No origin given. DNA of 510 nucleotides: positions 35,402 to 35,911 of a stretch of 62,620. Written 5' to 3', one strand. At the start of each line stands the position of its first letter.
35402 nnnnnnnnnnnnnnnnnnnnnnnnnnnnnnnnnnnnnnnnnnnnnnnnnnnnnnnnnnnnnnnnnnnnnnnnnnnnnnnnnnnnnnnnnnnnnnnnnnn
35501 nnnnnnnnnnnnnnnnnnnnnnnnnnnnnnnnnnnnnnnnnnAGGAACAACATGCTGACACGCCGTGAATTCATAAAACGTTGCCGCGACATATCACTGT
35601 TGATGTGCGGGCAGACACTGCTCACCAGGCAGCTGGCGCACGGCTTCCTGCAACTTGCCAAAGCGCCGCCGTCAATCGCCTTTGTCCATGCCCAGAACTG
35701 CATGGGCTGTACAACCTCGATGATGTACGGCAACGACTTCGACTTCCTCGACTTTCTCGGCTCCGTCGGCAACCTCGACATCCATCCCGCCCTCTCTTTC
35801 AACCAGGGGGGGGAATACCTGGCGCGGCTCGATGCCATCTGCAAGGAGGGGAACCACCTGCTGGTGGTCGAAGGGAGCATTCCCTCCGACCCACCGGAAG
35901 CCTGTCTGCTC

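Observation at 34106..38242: Sensory-type [NiFe] hydrogenase (large subunit first, no maturation peptide, Tat-like small subunit) operonic with a kinase carrying a periplasmic c-heme motif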

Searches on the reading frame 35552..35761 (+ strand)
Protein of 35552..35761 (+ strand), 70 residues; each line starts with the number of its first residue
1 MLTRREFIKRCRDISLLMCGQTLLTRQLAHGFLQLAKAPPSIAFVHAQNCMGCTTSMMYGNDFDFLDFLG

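Call 12: search_protein_families(library=pfam, proteins=[window:35552-35761:+], max_evalue=10)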
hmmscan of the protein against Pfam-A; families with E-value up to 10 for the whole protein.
seq(70 aa): 2 families
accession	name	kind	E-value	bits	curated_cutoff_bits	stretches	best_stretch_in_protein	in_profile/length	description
PF21169.3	Fan1_SAP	-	0.1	13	27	1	26-57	30-59/64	Fanconi-associated nuclease 1, SAP subdomain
PF19179.5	TTC3_DZIP3_dom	-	0.17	12.1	26.9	1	27-68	12-53/116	E3 ubiquitin-protein ligase TTC3/DZIP3 domain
